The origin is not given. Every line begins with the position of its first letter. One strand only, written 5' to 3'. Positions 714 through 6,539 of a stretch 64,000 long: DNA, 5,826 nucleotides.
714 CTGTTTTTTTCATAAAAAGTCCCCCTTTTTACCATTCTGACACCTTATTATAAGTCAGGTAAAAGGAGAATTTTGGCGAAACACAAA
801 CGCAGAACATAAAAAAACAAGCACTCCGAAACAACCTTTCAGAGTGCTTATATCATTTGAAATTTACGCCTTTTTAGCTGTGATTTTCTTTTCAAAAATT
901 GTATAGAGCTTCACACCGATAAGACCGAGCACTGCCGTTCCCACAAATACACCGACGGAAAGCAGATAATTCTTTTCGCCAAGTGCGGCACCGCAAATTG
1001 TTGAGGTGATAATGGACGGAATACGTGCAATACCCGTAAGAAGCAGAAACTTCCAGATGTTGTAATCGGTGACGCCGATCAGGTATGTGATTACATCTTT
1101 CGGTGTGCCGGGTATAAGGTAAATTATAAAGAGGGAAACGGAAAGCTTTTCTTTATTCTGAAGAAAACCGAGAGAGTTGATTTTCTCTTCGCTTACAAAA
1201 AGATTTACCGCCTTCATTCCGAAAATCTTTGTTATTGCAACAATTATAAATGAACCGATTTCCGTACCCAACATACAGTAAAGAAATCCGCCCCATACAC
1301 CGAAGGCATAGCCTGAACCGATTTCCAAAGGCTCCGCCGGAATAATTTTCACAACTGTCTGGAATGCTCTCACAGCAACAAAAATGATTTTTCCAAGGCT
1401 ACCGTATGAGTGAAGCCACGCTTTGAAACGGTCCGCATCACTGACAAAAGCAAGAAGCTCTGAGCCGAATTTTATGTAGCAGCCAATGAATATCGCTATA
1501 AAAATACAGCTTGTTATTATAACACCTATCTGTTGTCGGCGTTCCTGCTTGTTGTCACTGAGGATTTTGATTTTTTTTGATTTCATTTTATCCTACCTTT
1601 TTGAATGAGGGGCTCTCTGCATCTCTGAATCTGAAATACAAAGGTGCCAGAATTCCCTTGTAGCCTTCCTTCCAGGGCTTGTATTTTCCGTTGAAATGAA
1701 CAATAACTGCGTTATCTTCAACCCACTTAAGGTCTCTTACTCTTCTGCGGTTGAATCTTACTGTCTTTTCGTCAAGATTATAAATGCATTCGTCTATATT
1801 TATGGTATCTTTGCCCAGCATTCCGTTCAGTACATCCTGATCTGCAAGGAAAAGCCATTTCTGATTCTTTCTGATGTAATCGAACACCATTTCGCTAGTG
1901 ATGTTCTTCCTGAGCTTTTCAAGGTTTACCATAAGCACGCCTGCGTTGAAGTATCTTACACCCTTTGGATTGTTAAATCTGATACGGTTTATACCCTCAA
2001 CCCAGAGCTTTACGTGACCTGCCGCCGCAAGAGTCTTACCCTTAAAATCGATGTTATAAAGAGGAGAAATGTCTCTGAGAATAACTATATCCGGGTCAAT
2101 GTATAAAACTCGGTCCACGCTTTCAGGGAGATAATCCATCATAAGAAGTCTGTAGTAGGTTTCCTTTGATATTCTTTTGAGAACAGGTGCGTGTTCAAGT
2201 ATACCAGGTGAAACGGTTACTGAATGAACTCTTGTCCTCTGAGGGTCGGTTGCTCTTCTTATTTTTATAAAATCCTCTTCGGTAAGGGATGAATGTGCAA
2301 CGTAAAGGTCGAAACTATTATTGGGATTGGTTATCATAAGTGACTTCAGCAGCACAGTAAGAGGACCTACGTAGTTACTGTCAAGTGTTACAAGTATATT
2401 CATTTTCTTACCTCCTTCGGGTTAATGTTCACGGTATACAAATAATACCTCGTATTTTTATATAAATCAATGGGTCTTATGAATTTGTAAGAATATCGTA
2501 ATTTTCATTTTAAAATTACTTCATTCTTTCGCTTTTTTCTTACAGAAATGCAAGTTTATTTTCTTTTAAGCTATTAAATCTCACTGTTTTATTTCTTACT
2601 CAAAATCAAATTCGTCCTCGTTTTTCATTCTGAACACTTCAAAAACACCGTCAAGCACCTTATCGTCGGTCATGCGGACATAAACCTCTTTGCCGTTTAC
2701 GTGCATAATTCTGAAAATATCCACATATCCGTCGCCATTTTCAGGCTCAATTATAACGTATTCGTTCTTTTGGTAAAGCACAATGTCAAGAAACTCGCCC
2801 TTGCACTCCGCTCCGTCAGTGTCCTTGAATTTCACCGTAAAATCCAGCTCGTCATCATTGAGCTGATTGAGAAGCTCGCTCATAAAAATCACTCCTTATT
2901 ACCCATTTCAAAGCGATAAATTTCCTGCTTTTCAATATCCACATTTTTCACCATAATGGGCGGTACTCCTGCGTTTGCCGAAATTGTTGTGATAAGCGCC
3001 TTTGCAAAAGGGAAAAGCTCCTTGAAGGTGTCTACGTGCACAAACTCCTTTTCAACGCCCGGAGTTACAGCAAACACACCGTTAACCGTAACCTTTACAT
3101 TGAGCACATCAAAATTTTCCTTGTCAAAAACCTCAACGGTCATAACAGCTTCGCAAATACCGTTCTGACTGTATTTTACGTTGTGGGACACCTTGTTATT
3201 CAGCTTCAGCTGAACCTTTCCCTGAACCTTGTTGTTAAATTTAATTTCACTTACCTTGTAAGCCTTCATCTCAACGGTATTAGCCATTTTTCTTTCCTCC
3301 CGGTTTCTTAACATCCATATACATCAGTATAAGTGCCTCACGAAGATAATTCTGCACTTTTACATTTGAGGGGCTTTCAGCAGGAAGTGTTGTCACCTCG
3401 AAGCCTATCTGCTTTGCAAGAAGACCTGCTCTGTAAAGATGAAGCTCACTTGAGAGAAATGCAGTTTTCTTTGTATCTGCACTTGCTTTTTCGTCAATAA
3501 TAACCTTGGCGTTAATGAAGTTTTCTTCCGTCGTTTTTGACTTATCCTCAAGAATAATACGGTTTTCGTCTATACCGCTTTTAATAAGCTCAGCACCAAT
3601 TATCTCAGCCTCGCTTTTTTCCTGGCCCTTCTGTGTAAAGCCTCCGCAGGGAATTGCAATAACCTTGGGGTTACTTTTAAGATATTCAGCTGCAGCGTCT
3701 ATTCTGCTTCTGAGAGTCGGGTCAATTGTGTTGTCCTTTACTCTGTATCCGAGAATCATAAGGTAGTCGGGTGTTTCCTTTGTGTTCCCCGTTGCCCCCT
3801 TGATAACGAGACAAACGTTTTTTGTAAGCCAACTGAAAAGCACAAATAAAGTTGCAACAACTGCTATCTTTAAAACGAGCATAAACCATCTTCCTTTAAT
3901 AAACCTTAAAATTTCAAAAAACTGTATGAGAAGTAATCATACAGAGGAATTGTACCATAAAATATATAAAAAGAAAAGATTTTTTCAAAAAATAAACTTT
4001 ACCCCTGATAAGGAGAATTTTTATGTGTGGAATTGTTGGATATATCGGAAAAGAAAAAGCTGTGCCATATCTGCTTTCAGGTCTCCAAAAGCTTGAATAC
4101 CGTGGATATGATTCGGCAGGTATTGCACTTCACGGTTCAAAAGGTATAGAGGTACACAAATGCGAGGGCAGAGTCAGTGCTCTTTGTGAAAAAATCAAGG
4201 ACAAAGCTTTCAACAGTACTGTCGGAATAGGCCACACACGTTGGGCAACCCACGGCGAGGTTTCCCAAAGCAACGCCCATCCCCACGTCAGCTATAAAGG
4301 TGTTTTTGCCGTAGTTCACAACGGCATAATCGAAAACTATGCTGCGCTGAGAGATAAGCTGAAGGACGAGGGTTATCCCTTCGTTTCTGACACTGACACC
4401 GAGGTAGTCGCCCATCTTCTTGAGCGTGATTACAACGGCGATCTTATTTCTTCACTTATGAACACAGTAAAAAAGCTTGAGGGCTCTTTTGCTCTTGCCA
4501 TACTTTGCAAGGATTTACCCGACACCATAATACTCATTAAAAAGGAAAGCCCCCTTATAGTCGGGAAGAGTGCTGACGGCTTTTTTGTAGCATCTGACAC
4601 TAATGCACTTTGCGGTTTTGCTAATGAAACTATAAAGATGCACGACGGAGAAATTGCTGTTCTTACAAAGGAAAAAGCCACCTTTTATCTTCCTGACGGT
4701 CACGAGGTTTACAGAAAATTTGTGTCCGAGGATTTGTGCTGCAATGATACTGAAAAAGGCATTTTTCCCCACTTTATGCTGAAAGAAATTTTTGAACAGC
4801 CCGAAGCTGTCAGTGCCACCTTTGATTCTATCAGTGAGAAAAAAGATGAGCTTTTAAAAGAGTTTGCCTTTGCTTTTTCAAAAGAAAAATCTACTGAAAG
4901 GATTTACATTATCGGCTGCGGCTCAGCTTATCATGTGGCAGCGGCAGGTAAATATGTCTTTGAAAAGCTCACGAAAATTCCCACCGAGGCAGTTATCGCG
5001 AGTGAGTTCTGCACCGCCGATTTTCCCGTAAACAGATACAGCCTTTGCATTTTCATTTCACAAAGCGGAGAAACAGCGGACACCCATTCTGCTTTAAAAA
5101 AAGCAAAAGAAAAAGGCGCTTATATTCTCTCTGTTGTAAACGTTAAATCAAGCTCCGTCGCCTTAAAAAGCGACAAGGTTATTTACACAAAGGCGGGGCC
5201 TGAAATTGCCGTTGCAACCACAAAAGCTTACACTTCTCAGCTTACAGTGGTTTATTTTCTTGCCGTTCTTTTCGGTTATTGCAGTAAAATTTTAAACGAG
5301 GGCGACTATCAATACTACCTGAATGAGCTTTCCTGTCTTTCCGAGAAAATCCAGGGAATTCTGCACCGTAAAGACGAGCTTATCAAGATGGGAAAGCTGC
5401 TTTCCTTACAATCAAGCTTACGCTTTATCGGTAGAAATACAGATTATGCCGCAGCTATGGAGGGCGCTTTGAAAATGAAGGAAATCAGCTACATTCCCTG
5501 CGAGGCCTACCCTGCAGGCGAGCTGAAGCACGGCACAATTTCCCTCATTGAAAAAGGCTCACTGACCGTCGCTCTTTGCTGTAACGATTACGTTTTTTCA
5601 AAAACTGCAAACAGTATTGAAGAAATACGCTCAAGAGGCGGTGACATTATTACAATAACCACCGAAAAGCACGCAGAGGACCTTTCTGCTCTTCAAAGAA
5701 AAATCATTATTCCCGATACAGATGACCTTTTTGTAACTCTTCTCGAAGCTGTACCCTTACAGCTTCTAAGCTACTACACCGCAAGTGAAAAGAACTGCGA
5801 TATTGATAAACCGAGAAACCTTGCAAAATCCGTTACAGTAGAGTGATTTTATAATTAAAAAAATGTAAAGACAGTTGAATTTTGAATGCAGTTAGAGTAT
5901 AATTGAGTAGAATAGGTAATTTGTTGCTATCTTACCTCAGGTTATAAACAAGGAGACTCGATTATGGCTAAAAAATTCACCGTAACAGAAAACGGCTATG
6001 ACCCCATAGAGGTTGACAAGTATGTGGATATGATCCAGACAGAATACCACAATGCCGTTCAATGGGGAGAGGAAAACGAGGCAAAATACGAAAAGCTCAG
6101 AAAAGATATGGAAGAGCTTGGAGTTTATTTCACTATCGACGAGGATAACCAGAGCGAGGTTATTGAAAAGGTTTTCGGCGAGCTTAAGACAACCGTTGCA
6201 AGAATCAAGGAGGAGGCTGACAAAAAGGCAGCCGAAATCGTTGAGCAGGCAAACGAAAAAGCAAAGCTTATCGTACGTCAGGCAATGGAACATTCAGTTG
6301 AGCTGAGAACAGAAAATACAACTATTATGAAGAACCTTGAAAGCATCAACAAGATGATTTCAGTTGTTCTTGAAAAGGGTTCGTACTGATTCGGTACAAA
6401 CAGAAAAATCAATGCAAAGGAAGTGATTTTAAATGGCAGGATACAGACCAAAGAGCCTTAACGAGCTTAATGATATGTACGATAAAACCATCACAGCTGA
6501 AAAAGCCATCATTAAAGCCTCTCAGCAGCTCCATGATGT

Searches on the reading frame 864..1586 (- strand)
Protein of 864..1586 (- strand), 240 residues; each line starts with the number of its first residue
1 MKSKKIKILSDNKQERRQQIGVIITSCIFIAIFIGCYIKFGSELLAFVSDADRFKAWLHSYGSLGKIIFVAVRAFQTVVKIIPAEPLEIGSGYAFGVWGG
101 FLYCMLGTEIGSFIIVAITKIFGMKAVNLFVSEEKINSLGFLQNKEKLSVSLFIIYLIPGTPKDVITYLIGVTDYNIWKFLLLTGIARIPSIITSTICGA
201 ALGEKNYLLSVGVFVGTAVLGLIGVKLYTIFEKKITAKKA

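Call 86: search_protein_families(library=pfam, max_evalue=1e-8, proteins=[window:864-1586:-])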
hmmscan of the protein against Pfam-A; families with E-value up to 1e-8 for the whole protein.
window:864-1586:- (240 aa): 1 family
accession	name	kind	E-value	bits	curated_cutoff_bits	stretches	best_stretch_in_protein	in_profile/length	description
PF09335.16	VTT_dom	-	4.9e-18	66.2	33.9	1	82-200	1-122/123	VTT domain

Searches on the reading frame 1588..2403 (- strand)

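Call 86: search_protein_families(library=pfam, max_evalue=1e-8, proteins=[window:1588-2403:-])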
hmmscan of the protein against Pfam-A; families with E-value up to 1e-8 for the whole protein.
window:1588-2403:- (271 aa): 1 family
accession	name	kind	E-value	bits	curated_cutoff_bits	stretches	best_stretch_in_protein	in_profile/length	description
PF01501.26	Glyco_transf_8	-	6e-42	144.4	24.3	1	2-246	1-251/253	Glycosyl transferase family 8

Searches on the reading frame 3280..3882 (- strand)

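Call 86: search_protein_families(library=pfam, max_evalue=1e-8, proteins=[window:3280-3882:-])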
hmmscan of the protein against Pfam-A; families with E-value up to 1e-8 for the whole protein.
window:3280-3882:- (200 aa): 1 family
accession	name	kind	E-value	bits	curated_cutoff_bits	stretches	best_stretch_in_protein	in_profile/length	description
PF02698.23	DUF218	-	1.2e-21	77.4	27.6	1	39-182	1-130/133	DUF218 domain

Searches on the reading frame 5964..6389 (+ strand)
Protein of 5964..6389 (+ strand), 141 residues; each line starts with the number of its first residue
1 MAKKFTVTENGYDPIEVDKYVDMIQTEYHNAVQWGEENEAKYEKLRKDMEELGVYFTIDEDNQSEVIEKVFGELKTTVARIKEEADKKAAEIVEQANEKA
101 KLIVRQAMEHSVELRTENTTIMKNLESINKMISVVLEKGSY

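Call 86: search_protein_families(library=pfam, max_evalue=1e-8, proteins=[window:5964-6389:+])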
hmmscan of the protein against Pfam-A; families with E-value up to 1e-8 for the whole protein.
window:5964-6389:+ (141 aa): 1 family
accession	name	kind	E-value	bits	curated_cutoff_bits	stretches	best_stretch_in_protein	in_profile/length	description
PF05103.18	DivIVA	-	9.1e-11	42.3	28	1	3-127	9-125/131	DivIVA protein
